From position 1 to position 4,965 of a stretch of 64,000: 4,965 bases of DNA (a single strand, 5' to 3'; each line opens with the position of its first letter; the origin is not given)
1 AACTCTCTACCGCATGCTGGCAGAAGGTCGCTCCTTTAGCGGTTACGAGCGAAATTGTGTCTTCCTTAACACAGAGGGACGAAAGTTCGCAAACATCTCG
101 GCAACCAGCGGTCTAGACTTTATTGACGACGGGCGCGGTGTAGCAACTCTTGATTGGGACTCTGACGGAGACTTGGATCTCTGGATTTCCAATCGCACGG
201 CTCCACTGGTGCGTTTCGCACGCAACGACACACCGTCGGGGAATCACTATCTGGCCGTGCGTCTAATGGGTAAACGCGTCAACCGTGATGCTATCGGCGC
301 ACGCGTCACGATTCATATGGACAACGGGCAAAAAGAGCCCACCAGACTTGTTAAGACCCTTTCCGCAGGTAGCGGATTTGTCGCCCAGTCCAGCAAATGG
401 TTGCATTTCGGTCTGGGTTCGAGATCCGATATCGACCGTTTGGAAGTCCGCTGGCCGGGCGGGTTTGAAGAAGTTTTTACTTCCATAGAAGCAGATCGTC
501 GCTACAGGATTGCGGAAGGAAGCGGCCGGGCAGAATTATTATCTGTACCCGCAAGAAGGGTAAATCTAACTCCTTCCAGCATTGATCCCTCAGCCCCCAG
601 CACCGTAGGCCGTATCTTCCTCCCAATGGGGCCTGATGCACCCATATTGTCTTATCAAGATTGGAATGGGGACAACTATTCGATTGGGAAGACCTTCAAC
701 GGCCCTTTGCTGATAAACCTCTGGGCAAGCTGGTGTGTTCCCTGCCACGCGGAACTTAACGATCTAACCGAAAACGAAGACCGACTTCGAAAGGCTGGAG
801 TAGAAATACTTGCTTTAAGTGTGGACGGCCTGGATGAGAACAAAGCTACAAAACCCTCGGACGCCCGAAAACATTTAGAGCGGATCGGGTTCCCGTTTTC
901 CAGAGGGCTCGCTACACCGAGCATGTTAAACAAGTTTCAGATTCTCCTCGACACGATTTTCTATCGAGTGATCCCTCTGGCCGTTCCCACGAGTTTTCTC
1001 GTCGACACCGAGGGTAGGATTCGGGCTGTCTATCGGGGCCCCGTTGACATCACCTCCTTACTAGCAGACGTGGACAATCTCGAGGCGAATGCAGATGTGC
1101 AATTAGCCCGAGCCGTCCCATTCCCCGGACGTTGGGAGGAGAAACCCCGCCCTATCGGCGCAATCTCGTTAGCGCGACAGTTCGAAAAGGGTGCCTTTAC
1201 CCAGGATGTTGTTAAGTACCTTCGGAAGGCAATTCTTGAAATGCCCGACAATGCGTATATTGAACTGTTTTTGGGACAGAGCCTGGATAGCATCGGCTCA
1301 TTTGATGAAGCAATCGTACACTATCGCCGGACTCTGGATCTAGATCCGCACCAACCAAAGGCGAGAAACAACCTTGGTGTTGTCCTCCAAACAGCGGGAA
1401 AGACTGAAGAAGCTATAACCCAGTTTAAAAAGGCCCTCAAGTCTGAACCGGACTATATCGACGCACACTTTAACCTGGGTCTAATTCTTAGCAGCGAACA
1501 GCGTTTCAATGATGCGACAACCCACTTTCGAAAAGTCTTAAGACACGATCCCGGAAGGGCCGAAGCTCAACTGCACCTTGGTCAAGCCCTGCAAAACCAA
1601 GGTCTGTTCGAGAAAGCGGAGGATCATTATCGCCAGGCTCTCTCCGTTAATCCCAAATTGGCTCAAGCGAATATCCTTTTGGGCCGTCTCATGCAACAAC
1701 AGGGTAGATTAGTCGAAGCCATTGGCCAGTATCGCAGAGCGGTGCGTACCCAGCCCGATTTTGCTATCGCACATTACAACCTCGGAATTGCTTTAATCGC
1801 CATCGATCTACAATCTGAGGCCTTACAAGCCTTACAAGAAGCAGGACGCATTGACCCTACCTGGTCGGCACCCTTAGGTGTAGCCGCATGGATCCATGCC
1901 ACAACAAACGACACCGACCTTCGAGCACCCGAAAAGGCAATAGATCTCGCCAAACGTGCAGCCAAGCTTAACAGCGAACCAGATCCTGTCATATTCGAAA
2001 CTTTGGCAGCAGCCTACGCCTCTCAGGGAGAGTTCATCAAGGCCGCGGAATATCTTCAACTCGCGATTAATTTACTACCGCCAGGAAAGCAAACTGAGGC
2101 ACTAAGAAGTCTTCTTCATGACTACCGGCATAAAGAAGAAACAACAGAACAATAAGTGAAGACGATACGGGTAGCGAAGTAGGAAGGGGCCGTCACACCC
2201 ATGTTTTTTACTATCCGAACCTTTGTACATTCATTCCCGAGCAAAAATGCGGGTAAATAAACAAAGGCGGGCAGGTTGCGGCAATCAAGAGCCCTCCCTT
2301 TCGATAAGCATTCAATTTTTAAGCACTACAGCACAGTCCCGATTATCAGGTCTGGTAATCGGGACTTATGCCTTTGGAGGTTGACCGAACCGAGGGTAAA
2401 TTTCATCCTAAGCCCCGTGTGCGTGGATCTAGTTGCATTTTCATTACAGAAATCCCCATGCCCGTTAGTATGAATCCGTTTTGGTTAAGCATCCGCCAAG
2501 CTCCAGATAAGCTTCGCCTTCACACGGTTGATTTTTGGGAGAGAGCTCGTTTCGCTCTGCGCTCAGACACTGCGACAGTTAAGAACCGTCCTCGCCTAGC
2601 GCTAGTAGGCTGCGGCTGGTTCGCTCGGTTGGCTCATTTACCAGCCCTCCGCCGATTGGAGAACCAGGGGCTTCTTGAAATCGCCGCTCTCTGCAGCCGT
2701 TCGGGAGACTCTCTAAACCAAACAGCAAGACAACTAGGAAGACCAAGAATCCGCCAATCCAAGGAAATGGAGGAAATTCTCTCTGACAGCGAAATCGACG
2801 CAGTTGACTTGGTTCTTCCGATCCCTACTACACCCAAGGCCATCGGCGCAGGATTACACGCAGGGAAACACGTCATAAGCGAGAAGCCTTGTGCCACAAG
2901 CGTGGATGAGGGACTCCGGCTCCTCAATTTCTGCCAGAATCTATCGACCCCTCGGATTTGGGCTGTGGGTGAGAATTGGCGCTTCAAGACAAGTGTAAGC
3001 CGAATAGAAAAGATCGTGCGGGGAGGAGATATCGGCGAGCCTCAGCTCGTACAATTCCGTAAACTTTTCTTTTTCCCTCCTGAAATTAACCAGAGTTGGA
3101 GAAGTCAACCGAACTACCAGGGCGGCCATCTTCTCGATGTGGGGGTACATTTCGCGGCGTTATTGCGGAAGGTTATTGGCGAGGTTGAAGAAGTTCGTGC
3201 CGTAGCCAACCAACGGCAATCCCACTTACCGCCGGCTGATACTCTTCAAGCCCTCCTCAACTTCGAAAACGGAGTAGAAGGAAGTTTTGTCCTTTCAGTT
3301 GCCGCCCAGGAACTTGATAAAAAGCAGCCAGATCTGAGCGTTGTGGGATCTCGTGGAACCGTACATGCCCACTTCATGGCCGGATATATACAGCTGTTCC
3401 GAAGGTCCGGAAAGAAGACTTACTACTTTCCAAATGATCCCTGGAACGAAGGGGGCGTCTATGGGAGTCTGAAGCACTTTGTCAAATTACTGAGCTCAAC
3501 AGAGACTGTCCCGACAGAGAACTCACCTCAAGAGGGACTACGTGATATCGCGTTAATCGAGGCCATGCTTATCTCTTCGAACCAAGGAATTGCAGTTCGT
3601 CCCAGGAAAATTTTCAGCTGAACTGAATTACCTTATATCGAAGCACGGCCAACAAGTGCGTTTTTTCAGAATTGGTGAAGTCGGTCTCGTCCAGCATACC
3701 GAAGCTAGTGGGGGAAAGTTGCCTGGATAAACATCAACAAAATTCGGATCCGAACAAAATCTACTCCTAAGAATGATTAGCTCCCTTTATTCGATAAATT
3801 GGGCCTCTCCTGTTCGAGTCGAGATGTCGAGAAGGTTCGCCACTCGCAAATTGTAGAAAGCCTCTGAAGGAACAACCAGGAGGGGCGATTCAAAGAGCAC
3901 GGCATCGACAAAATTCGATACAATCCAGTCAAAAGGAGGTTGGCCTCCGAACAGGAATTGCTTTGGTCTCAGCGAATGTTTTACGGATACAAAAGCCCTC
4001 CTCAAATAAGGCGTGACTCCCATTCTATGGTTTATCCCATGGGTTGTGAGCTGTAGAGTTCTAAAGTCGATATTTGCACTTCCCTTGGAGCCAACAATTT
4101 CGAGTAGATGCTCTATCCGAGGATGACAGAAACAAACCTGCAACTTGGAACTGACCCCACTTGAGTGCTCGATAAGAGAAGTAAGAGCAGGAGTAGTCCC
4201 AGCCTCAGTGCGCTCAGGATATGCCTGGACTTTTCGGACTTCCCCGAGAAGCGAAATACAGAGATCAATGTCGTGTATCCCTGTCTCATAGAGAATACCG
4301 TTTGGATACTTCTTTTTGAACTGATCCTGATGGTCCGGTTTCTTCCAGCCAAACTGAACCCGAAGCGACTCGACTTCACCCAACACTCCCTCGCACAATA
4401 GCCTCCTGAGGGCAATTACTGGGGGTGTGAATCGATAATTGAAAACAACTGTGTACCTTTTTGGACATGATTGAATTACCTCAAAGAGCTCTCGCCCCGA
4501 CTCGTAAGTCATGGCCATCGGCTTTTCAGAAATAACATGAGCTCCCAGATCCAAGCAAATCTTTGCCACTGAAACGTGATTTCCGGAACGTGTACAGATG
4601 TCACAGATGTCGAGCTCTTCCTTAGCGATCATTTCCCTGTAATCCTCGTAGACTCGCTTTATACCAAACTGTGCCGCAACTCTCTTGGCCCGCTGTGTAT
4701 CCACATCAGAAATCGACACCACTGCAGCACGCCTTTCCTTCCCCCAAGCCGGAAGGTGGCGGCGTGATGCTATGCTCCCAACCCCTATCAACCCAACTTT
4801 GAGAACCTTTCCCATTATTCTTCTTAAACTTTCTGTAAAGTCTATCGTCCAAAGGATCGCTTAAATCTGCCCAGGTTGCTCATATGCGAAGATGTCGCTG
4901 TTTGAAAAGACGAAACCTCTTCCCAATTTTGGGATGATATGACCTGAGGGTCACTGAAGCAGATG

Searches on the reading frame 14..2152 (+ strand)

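Call 7: search_protein_families(library=pfam, proteins=[window:14-2152:+], max_evalue=0.001)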
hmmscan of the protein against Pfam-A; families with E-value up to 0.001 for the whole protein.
window:14-2152:+ (713 aa): 28 families (the best 25 are shown)
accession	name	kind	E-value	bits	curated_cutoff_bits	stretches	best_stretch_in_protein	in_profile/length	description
PF00515.34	TPR_1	-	1.6e-40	135.7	27.8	3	516-548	1-33/34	Tetratricopeptide repeat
PF07719.23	TPR_2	-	2.8e-40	133.5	27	3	516-548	1-33/34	Tetratricopeptide repeat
PF13414.12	TPR_11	-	1.8e-38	130.4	26.8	3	462-492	8-38/42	TPR repeat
PF13432.12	TPR_16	-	6e-34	116.5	32.7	5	522-581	3-62/65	Tetratricopeptide repeat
PF13431.12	TPR_17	-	1.6e-25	87.6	24.4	0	437-468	2-33/34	Tetratricopeptide repeat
PF14559.12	TPR_19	-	3.3e-25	88.6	25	4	494-557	3-66/68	Tetratricopeptide repeat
PF13181.12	TPR_8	-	5.8e-25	85.7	25.7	1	516-548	1-33/34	Tetratricopeptide repeat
PF13428.12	TPR_14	-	2.3e-23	80.8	23.5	1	517-559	2-44/44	Tetratricopeptide repeat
PF13424.12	TPR_12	-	2.2e-22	79.5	30.1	4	516-578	3-73/77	Tetratricopeptide repeat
PF07593.17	UnbV_ASPIC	-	2.5e-18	66.2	23.4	1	93-164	1-67/68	ASPIC and UnbV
PF13374.12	TPR_10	-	5.2e-16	58.5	27.5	0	450-476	4-30/42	Tetratricopeptide repeat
PF24575.1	TPR_Slam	-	1.1e-15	58.4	35.2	0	557-596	54-93/104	Surface lipoprotein assembly modifier, N-terminal TPR repeats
PF13176.12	TPR_7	-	3.7e-14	52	27.9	0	521-545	4-28/36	Tetratricopeptide repeat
PF23914.1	TPR_CcmH_CycH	-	1.2e-13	51.7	42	2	473-577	41-148/158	Cytochrome c-type biogenesis protein H TPR domain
PF13174.12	TPR_6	-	1.8e-13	50.6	26.3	0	517-547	1-31/33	Tetratricopeptide repeat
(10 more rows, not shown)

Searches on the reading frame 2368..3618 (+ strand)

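Call 7: search_protein_families(library=pfam, proteins=[window:2368-3618:+], max_evalue=0.001)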
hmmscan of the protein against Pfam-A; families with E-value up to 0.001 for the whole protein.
window:2368-3618:+ (417 aa): 3 families
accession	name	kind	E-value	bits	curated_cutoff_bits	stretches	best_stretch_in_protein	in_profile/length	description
PF22725.1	GFO_IDH_MocA_C3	-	9.9e-22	77.7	27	1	212-332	3-123/124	GFO/IDH/MocA C-terminal domain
PF02894.22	GFO_IDH_MocA_C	-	2.1e-18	67.4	22.9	1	216-407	3-213/218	Oxidoreductase family, C-terminal alpha/beta domain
PF01408.29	GFO_IDH_MocA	-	1.8e-15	58.1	24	1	76-191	2-111/120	Oxidoreductase family, NAD-binding Rossmann fold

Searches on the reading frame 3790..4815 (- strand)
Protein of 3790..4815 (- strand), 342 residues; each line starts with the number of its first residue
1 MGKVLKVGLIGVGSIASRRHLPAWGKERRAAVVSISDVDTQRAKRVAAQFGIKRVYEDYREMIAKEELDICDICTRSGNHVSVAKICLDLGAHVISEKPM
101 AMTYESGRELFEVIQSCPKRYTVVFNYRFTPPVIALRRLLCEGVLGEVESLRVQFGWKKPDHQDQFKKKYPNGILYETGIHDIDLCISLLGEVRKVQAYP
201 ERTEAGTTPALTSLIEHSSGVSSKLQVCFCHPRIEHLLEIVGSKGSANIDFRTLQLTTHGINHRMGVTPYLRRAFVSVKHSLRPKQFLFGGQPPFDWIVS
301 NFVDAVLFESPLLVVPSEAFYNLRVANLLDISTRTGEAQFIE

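Call 7: search_protein_families(library=pfam, proteins=[window:3790-4815:-], max_evalue=0.001)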
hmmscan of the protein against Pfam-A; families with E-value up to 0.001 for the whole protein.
window:3790-4815:- (342 aa): 3 families
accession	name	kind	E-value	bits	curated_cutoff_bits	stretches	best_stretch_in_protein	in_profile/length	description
PF01408.29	GFO_IDH_MocA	-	4.5e-26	92.3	24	1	5-123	1-118/120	Oxidoreductase family, NAD-binding Rossmann fold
PF22725.1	GFO_IDH_MocA_C3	-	2.4e-18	66.7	27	1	135-247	3-123/124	GFO/IDH/MocA C-terminal domain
PF02894.22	GFO_IDH_MocA_C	-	3e-12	47.3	22.9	1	138-329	2-206/218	Oxidoreductase family, C-terminal alpha/beta domain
